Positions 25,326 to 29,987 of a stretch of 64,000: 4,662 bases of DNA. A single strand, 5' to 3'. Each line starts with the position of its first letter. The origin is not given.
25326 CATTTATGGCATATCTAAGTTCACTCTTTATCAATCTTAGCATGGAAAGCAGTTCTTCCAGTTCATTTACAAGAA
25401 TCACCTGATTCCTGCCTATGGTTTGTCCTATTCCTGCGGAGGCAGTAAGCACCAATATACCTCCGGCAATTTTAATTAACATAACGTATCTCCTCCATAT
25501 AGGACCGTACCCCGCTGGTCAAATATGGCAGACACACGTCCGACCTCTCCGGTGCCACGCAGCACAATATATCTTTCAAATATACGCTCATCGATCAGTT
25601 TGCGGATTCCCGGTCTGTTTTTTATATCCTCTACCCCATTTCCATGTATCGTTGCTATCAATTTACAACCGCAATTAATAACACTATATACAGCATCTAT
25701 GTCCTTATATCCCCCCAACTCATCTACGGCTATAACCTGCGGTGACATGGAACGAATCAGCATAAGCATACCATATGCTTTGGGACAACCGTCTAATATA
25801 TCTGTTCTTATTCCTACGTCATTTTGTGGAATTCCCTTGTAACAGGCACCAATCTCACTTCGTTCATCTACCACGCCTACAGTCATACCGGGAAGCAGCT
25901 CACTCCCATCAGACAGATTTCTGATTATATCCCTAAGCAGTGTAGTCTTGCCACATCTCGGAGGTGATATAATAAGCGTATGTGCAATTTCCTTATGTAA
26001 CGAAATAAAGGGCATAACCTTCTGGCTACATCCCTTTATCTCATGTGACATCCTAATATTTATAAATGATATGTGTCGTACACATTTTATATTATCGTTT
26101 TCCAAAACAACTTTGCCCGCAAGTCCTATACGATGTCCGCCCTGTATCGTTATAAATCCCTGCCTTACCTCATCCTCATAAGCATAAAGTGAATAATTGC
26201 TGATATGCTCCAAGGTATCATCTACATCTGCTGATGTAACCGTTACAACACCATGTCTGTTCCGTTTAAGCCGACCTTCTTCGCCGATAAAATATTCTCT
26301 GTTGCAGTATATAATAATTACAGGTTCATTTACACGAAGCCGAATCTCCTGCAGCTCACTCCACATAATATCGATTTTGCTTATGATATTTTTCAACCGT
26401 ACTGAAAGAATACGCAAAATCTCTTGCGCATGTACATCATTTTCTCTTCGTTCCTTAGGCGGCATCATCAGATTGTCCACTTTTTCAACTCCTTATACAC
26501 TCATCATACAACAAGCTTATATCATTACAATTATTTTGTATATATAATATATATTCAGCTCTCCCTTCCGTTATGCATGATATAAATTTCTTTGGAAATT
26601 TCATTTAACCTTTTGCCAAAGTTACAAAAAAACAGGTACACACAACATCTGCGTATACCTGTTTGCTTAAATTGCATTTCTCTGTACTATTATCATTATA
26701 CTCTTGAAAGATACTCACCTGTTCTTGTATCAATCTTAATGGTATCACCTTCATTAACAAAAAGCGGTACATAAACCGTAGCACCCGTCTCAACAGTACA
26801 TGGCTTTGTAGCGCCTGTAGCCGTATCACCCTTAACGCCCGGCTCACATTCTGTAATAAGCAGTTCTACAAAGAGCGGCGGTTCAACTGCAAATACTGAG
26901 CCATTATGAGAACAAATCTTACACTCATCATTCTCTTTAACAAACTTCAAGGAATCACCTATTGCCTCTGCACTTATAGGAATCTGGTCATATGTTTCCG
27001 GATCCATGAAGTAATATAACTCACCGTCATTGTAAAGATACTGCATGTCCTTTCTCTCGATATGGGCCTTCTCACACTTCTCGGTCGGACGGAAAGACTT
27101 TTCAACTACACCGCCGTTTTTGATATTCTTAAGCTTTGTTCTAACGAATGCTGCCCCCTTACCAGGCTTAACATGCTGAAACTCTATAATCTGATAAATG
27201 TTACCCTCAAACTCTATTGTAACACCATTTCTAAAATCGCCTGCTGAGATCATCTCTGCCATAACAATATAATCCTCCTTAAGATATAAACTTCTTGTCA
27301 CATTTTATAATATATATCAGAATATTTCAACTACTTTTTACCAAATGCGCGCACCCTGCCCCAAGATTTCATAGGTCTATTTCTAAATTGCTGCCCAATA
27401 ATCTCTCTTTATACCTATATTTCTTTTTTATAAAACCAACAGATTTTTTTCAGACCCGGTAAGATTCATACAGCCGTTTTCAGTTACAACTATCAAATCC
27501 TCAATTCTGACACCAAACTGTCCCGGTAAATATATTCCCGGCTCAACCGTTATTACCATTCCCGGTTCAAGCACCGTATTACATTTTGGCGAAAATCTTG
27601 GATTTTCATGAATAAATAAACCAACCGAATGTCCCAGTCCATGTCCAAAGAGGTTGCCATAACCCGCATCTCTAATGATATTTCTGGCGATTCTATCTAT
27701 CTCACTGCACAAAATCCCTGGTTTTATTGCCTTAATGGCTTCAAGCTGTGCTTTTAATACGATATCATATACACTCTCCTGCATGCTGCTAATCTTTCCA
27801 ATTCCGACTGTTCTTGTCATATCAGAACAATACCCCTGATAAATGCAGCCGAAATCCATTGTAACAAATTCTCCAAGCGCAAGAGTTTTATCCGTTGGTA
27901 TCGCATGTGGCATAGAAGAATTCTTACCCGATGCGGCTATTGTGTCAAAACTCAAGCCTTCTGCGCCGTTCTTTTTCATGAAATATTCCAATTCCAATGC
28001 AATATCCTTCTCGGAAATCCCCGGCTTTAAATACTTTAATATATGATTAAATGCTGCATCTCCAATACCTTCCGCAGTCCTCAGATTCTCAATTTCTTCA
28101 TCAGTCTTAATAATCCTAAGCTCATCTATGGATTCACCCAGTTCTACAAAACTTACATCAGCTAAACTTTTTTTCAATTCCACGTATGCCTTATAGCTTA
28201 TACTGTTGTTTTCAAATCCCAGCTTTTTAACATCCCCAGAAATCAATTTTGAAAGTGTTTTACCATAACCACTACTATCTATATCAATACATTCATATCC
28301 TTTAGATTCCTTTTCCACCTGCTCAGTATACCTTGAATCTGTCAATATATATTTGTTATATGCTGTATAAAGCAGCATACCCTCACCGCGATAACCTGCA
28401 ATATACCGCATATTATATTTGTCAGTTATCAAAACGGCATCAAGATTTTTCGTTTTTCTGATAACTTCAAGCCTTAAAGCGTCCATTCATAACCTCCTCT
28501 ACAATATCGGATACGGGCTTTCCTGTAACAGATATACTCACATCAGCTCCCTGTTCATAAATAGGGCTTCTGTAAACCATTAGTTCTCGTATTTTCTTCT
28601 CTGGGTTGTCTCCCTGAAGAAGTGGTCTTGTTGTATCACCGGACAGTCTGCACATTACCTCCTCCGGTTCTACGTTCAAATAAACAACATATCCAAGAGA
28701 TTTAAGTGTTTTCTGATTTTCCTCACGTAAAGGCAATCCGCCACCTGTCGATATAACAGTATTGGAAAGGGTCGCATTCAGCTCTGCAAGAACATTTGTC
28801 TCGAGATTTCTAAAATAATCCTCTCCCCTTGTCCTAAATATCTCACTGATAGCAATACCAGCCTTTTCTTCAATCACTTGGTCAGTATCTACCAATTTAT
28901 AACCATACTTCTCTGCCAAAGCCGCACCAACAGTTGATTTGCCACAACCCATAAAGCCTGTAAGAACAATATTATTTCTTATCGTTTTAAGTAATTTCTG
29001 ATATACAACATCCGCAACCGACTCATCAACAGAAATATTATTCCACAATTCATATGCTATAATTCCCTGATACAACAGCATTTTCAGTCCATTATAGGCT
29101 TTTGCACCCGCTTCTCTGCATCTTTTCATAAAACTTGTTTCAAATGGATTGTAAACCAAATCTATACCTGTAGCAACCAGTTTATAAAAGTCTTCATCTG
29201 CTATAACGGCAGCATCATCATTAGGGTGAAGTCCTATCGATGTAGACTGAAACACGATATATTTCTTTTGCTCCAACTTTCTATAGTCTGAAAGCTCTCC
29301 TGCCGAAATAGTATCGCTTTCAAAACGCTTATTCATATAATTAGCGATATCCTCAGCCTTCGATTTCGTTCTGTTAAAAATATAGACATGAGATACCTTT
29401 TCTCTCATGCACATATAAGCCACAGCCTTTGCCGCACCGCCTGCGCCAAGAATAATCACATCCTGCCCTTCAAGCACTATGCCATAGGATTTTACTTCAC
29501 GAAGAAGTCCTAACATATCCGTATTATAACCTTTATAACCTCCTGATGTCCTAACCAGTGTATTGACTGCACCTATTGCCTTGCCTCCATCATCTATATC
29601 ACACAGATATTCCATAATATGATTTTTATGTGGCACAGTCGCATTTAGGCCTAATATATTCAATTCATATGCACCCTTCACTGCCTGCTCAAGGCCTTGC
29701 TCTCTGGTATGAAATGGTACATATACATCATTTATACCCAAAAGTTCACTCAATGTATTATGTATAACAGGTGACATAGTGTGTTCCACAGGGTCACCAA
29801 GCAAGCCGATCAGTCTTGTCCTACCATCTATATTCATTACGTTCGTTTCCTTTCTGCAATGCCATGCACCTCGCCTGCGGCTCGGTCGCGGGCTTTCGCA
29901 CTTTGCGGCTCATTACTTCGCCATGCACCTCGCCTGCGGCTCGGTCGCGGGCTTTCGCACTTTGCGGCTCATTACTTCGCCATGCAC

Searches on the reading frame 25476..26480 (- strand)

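Call 51: search_protein_families(library=ncbifam, proteins=[window:25476-26480:-], max_evalue=0.00001)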
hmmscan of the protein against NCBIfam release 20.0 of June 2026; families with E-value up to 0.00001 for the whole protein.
window:25476-26480:- (334 aa): 1 family
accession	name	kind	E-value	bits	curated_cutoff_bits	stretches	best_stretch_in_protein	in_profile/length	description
TIGR02858.1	spore_III_AA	equivalog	3.4e-107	357.8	281.3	1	44-321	1-271/272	stage III sporulation protein AA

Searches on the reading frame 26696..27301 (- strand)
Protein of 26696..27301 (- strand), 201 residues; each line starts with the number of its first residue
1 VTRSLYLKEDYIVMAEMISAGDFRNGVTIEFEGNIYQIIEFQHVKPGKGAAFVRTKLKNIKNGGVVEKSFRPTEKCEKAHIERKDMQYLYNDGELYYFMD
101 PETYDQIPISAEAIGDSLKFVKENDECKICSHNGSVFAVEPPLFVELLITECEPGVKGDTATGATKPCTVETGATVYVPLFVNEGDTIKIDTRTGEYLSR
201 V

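Call 51: search_protein_families(library=ncbifam, proteins=[window:26696-27301:-], max_evalue=0.00001)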
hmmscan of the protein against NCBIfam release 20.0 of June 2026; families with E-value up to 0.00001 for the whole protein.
window:26696-27301:- (201 aa): 7 families
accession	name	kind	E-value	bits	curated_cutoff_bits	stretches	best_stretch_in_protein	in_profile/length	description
NF001810.0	PRK00529.1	subfamily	4.5e-80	267.7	161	1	17-201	2-186/187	elongation factor P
TIGR00038.1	efp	equivalog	7.8e-78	260.4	185.8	1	18-201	1-184/184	elongation factor P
NF009090.0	PRK12426.1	equivalog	2.7e-40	138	226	1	17-201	1-185/185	elongation factor P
NF011175.0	PRK14578.1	equivalog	7.7e-38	129.8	301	1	17-200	1-186/187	elongation factor P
NF003392.1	PRK04542.1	equivalog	2.7e-37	128.5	216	1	20-200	3-186/187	elongation factor P-like protein EfpL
TIGR02178.1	yeiP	equivalog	1.1e-32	113.7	264.05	1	20-200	2-185/186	elongation factor P-like protein YeiP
NF003076.0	PRK03999.1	equivalog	2e-06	27.4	138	1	17-129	5-116/129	translation initiation factor IF-5A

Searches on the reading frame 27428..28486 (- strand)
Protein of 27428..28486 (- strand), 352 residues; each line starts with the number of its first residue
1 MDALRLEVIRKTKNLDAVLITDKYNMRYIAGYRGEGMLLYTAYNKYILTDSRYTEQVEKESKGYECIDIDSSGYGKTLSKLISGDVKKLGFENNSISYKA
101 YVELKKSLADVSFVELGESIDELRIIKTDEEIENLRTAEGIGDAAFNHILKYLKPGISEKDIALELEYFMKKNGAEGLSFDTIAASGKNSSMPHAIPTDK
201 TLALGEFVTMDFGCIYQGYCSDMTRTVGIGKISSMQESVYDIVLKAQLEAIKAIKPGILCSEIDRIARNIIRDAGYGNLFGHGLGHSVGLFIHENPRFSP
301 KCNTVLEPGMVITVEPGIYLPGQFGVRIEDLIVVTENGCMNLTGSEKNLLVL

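Call 51: search_protein_families(library=ncbifam, proteins=[window:27428-28486:-], max_evalue=0.00001)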
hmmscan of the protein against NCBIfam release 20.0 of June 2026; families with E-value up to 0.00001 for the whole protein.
window:27428-28486:- (352 aa): 14 families
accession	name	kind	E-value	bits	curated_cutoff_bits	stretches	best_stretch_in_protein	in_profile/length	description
NF007310.0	PRK09795.1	equivalog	8.4e-100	334.1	393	1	11-350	12-356/361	aminopeptidase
NF040821.1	dipep_PepQ_Arch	equivalog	2.7e-83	279.8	630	1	11-350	11-346/346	Xaa-Pro dipeptidase PepQ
NF008131.0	PRK10879.1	equivalog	1.1e-41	143.1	465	1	112-345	159-420/438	Xaa-Pro aminopeptidase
NF038259.1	ectoine_DoeA_2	exception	1.4e-29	103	575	1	11-349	26-383/386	ectoine hydrolase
TIGR00500.1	met_pdase_I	equivalog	1.8e-29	103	171.35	1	126-318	3-203/247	type I methionyl aminopeptidase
NF008970.0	PRK12318.1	equivalog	1.6e-22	80.1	267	1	125-319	42-245/291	methionyl aminopeptidase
TIGR02993.1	ectoine_eutD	equivalog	5.1e-20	72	613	1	89-351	121-389/391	ectoine hydrolase DoeA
NF011173.0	PRK14575.1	equivalog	5.2e-19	68.5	850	1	87-344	139-397/406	putative peptidase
NF011720.0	PRK15173.1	subfamily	1.4e-18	67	420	1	87-344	76-334/343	peptidase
NF011174.0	PRK14576.1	subfamily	3.1e-18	65.8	487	1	92-344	143-396/405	putative endopeptidase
NF010133.0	PRK13607.1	equivalog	3.3e-17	62.5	339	1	114-264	149-298/443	Xaa-Pro dipeptidase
NF009533.0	PRK12897.1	equivalog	1e-15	57.8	488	1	125-319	3-205/248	type I methionyl aminopeptidase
NF043017.1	DimsulpropLyDddP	equivalog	4.1e-14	52.2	600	1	114-343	192-434/443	dimethylsulfonioproprionate lyase DddP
TIGR00501.1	met_pdase_II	equivalog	4.7e-08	32.9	222.65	1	130-316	3-189/295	type II methionyl aminopeptidase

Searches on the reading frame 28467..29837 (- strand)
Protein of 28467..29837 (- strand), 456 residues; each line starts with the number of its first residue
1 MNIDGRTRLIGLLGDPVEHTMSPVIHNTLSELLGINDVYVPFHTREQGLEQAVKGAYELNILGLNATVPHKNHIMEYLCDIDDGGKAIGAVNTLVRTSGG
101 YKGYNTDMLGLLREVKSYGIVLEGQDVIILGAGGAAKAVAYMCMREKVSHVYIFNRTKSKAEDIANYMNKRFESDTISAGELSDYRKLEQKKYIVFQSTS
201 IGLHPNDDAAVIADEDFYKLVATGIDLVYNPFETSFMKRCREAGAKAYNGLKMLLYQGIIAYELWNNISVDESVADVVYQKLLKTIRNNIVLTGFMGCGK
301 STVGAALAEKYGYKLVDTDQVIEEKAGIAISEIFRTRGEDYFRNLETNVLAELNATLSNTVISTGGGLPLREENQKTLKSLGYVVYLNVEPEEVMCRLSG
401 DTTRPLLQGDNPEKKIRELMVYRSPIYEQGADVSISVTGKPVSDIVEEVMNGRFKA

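Call 52: search_protein_families(library=ncbifam, proteins=[window:28467-29837:-], max_evalue=0.00001)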
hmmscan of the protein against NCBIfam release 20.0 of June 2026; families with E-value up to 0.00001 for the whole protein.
window:28467-29837:- (456 aa): 32 families (the best 25 are shown)
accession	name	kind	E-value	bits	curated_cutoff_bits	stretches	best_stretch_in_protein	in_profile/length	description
TIGR00507.1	aroE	equivalog_domain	1.2e-63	214.8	200.2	1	9-275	2-261/270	shikimate dehydrogenase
NF001314.0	PRK00258.2-2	equivalog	3.6e-63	213.3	248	1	2-271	2-276/290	shikimate dehydrogenase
NF001319.0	PRK00258.3-3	equivalog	5.6e-62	209.3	252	1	3-279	2-270/279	shikimate dehydrogenase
NF001313.0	PRK00258.2-1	equivalog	4e-57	193.9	431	1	2-268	4-275/290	shikimate dehydrogenase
NF009200.0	PRK12548.1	subfamily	4.2e-54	183.9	432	1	2-267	4-275/289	shikimate dehydrogenase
NF001322.0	PRK00258.3-6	equivalog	1.7e-52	178.4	285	1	8-280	6-264/272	shikimate dehydrogenase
NF001315.0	PRK00258.2-4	equivalog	3.4e-51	174.1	413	1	1-267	1-267/284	shikimate dehydrogenase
NF001312.0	PRK00258.1-4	equivalog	3.2e-48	164.4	295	1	6-278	8-278/285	shikimate dehydrogenase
NF001310.0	PRK00258.1-2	equivalog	3.5e-46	157.6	221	1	12-271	7-264/279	shikimate dehydrogenase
NF001316.0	PRK00258.2-5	equivalog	3.9e-45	154.2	247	1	10-283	4-261/263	shikimate dehydrogenase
NF010553.0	PRK13947.1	equivalog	3.9e-43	147.6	204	1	288-451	2-163/173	shikimate kinase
NF010554.0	PRK13948.1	equivalog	1.7e-42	145.2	217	1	289-451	12-171/192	shikimate kinase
NF010552.0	PRK13946.1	equivalog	4.5e-41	140.6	186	1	280-451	16-185/198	shikimate kinase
NF009201.0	PRK12549.1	subfamily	1.1e-40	139.6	235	1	6-281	6-282/286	shikimate dehydrogenase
NF001311.0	PRK00258.1-3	equivalog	1.6e-40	139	235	1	11-267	9-257/279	shikimate dehydrogenase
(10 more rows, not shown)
